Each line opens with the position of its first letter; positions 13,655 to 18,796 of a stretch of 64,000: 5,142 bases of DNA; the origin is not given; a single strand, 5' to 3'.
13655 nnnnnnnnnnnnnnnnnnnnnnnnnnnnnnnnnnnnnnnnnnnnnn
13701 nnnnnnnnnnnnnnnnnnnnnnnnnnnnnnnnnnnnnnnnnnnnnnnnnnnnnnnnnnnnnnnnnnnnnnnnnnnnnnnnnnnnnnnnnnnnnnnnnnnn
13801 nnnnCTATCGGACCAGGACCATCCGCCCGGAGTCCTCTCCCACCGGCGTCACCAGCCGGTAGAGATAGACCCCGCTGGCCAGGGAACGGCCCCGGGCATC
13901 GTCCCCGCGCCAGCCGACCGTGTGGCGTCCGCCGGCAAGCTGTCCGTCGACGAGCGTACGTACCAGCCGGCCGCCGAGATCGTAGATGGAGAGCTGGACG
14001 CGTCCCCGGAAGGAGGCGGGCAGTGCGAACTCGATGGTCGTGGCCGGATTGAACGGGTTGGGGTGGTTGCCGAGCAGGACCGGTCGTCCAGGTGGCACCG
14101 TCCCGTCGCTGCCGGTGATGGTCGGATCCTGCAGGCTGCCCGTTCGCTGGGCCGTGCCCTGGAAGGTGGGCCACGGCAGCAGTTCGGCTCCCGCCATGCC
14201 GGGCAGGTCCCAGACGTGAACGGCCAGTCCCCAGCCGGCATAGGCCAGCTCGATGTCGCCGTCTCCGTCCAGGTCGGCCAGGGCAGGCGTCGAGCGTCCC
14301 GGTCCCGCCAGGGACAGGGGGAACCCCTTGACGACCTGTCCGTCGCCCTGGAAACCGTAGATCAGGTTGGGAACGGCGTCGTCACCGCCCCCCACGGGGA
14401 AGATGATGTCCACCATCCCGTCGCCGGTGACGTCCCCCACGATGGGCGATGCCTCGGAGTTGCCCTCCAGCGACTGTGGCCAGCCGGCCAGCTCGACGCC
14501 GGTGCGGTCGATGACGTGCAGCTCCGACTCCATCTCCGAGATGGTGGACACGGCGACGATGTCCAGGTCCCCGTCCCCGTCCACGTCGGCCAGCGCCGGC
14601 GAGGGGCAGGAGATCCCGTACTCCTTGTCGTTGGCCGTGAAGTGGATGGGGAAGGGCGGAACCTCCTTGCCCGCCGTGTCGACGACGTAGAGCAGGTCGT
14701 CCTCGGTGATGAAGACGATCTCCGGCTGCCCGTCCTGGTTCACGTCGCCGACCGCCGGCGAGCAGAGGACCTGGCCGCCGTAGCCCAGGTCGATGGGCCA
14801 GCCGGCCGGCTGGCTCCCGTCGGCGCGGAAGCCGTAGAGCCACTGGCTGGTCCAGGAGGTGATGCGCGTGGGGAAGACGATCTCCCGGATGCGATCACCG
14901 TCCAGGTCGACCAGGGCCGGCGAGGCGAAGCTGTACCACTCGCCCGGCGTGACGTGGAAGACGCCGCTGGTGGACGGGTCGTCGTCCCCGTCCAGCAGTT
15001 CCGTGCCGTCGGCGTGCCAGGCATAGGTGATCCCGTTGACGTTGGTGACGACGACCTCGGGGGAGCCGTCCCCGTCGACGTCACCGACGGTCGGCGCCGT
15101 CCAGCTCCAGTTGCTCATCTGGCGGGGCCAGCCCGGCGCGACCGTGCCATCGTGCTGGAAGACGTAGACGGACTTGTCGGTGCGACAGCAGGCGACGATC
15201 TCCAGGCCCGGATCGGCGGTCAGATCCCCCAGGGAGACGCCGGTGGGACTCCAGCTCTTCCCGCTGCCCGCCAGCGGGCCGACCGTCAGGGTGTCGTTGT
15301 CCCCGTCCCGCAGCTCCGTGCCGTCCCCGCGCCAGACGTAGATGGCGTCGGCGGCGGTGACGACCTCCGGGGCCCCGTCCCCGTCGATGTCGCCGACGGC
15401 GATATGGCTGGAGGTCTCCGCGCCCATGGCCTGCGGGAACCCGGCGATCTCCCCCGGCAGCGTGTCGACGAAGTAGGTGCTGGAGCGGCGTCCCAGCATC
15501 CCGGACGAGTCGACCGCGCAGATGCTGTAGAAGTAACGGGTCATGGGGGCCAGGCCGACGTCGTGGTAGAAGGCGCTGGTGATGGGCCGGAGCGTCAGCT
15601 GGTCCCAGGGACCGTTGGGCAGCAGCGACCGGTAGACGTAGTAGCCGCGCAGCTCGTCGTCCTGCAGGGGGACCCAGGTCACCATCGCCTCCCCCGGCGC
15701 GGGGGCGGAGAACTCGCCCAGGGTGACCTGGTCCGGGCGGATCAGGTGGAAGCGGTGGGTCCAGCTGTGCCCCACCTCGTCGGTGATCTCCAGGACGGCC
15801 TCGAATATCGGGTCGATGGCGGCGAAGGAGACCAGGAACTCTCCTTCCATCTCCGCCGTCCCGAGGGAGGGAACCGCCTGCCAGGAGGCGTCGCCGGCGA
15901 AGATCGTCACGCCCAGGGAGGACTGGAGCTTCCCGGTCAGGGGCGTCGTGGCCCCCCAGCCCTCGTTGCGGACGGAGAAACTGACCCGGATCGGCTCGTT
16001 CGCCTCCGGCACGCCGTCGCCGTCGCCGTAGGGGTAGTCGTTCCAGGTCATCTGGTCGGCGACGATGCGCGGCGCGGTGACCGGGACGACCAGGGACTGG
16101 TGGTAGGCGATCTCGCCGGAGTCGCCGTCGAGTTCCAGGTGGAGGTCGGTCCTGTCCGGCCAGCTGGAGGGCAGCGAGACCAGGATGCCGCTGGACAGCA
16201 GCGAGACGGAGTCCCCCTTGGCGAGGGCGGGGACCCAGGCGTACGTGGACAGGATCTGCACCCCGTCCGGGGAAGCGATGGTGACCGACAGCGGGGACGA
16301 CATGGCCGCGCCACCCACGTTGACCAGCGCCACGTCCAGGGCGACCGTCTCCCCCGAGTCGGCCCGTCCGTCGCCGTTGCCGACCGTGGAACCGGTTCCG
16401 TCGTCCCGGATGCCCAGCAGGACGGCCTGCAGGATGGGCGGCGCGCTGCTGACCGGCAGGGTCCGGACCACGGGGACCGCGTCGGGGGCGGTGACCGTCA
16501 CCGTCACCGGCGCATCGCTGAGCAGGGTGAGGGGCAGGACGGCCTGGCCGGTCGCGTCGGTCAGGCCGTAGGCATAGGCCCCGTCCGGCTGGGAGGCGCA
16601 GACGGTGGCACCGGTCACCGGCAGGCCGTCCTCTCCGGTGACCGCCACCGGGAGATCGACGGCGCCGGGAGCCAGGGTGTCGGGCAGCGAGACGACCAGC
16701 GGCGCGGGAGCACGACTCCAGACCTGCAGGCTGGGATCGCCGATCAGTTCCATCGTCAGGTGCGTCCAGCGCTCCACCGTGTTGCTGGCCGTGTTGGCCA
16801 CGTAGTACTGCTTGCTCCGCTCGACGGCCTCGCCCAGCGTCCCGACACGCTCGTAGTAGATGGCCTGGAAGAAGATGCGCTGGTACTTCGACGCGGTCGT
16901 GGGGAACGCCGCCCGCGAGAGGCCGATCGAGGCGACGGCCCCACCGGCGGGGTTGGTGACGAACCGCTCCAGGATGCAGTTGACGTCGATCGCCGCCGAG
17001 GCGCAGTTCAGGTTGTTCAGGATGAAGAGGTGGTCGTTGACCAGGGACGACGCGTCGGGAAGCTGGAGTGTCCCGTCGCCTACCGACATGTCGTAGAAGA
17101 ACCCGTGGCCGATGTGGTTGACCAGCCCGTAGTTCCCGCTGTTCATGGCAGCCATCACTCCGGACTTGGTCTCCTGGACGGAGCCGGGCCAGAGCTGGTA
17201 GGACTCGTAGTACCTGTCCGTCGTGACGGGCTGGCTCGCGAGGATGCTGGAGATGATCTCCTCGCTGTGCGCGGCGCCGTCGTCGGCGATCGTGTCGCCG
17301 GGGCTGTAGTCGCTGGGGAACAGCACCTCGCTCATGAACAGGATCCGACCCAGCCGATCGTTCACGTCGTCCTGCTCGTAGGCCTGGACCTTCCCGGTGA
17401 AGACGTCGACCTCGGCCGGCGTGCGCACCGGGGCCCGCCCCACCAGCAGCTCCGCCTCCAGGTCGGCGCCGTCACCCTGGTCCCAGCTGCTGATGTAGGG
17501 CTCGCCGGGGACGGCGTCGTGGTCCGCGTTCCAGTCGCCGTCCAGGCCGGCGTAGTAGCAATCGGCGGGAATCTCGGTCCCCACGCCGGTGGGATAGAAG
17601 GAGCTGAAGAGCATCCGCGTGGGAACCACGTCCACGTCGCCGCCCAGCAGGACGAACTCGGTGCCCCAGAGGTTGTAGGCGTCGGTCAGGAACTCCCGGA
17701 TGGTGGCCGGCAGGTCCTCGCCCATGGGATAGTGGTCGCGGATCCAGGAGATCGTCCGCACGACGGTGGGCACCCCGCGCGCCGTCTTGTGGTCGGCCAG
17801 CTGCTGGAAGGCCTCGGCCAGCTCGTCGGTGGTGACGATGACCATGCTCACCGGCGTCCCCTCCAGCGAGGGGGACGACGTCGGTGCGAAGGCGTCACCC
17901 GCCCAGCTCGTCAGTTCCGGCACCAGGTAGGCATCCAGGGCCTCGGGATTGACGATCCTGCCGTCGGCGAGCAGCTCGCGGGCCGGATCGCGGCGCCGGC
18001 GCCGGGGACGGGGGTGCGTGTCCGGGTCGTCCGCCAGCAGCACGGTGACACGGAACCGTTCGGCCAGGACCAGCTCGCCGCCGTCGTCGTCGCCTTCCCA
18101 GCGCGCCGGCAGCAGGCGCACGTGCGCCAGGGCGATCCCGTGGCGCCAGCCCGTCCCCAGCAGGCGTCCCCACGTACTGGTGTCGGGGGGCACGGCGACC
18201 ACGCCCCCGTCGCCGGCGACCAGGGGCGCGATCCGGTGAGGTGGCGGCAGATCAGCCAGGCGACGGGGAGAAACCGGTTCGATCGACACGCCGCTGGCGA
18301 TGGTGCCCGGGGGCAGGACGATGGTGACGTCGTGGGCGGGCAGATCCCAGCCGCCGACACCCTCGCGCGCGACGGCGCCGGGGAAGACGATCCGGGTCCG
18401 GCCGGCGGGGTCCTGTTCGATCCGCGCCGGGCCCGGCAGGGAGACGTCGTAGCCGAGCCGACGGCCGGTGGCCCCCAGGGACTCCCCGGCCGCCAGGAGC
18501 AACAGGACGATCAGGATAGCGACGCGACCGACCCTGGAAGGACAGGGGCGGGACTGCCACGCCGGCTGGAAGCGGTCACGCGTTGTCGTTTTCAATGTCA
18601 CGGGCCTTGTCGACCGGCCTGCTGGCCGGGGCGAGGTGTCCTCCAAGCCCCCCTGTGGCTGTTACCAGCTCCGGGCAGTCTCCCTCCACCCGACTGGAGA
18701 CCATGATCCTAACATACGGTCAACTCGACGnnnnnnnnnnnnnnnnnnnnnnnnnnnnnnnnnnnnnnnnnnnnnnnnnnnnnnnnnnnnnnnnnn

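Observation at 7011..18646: Tandem giant gingipain-like proteases followed by an orphan peptide-binding lipoprotein: candidate protein-scavenging module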

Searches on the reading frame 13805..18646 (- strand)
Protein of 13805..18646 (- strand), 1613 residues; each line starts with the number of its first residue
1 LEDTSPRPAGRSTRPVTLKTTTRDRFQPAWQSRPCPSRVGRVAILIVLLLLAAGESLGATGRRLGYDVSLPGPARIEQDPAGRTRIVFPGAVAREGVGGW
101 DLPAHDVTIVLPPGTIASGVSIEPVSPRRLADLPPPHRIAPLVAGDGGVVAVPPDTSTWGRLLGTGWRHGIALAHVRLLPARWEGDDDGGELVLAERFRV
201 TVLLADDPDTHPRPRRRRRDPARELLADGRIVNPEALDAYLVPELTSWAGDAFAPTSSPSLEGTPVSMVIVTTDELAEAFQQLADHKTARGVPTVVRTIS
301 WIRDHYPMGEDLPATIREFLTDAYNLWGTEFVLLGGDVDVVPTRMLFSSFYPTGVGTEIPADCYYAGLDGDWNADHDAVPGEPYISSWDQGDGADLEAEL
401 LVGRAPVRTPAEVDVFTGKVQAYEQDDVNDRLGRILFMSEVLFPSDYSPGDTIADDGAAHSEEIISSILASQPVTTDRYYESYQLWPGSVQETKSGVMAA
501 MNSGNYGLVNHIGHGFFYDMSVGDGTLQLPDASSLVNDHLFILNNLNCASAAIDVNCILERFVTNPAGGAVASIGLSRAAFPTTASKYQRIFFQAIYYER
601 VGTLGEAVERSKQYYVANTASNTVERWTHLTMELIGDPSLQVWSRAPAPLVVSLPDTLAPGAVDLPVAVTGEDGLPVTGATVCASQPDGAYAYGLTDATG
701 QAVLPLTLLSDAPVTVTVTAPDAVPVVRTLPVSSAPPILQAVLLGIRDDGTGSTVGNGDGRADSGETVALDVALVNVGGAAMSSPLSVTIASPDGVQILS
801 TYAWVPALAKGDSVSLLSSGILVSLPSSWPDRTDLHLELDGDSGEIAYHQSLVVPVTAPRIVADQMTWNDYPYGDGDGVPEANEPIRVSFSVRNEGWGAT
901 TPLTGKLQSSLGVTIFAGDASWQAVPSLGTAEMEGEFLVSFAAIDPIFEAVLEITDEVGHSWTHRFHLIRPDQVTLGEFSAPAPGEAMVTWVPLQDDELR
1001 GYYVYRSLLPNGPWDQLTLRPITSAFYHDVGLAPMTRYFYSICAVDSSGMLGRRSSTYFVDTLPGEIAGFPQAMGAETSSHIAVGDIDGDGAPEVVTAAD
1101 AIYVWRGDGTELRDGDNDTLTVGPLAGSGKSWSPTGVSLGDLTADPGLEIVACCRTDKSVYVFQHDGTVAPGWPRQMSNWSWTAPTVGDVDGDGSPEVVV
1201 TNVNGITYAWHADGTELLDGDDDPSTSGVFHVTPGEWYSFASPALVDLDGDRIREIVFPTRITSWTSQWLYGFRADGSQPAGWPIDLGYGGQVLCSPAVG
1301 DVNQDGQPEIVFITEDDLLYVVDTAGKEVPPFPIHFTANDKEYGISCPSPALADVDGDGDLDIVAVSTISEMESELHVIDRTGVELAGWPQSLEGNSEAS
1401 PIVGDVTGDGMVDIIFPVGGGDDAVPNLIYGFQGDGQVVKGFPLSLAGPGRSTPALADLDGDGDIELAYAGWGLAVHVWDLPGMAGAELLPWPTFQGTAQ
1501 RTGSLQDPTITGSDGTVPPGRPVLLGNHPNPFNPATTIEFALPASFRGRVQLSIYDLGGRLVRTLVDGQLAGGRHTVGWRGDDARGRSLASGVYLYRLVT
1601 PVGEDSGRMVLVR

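Call 6: search_protein_families(library=pfam, proteins=[window:13805-18646:-], max_evalue=0.01)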
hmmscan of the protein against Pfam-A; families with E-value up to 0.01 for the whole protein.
window:13805-18646:- (1613 aa): 7 families
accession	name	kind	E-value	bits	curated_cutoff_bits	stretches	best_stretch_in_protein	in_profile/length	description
PF01364.23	Peptidase_C25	-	4.3e-59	201.1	23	1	268-641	1-373/374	Peptidase family C25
PF13517.12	FG-GAP_3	-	7.6e-25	87.7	26.9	5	1141-1200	1-61/61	FG-GAP-like repeat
PF01839.29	FG-GAP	-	9.7e-14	51.3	22.1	1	1182-1202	2-22/37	FG-GAP repeat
PF13860.13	FlgD_ig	-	3.1e-08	33.9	27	1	1538-1597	14-72/79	FlgD Ig-like domain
PF25292.1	Beta-prop_CGLA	-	0.00036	20.5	26.8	0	1172-1217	21-66/316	Lambda-carrageenase beta-propeller domain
PF13620.12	CarboxypepD_reg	-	0.00037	21.2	32.3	1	669-732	6-69/82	Carboxypeptidase regulatory-like domain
PF02369.22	Big_1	-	0.00067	20.2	34.9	0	665-721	21-81/93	Bacterial Ig-like domain (group 1)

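Call 7: search_protein_families(library=ncbifam, proteins=[window:13805-18646:-], max_evalue=0.01)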
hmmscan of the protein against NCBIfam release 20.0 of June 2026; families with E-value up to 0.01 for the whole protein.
window:13805-18646:- (1613 aa): 8 families
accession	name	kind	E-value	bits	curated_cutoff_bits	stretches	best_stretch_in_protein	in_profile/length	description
NF052323.1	T9SSA_dep_M6i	equivalog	5e-25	87.6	600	2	1349-1598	788-1024/1043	T9SS-dependent M6-like inactivated metalloprotease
NF033707.1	T9SS_sortase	equivalog_domain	6e-24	83.8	420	2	265-642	366-732/1095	type IX secretion system sortase PorU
NF052324.1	PorU_rel_Nterm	equivalog_domain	1.7e-09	36.5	450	1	265-645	397-768/879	putative type IX secretion system sortase PorU2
TIGR03900.1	prc_long_Delta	hypoth_equivalog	1.1e-05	23.6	660.95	1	748-814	679-739/973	MXAN_5808 family serine peptidase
NF009276.0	PRK12633.1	equivalog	0.00011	22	383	1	1515-1597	95-178/234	flagellar basal body rod modification protein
NF005176.1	PRK06655.1-1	equivalog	0.00013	21.9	230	1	1548-1601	97-150/197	flagellar hook assembly protein FlgD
NF052506.1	PA5033_fam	subfamily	0.00046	19.1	100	1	1128-1215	156-239/284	PA5033 family protein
TIGR04183.1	Por_Secre_tail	domain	0.0034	17.3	23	0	1529-1601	3-61/72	T9SS type A sorting domain-containing protein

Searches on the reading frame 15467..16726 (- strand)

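Call 40: search_protein_families(library=pfam, proteins=[window:15467-16726:-], max_evalue=1)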
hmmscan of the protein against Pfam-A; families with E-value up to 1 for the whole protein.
window:15467-16726:- (420 aa): 7 families
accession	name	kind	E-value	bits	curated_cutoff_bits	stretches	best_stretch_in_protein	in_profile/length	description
PF13620.12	CarboxypepD_reg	-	7.3e-05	23.5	32.3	1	29-92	6-69/82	Carboxypeptidase regulatory-like domain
PF24107.1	DUF7382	-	0.00041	20.6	27.4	1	15-46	12-43/65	Domain of unknown function (DUF7382)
PF02369.22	Big_1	-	0.0091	16.5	34.9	1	25-81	21-81/93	Bacterial Ig-like domain (group 1)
PF16656.11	Pur_ac_phosph_N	-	0.099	13.6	30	1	383-416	56-87/93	Purple acid Phosphatase, N-terminal domain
PF01835.25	MG2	-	0.13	13.1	32.8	0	125-159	14-49/96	MG2 domain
PF17789.7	MG4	-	0.14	12.8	24.7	0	25-79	18-74/95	Macroglobulin domain MG4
PF00041.27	fn3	-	0.2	12.3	25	1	342-410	11-74/84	Fibronectin type III domain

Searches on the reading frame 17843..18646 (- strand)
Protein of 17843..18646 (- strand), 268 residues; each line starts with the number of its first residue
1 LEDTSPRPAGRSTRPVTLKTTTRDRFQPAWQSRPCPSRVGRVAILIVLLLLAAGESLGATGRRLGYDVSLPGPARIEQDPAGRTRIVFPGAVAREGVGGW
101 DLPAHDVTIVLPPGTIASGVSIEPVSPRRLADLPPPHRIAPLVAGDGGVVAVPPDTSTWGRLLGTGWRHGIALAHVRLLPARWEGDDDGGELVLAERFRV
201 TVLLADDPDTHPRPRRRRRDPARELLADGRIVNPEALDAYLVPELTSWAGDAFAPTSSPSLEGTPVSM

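Call 40: search_protein_families(library=pfam, proteins=[window:17843-18646:-], max_evalue=1)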
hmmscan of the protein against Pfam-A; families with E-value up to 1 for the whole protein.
window:17843-18646:- (268 aa): 1 family
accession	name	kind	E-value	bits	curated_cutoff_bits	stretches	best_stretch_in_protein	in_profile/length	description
PF13936.12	HTH_38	-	0.16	12.1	27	1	49-69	15-35/44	Helix-turn-helix domain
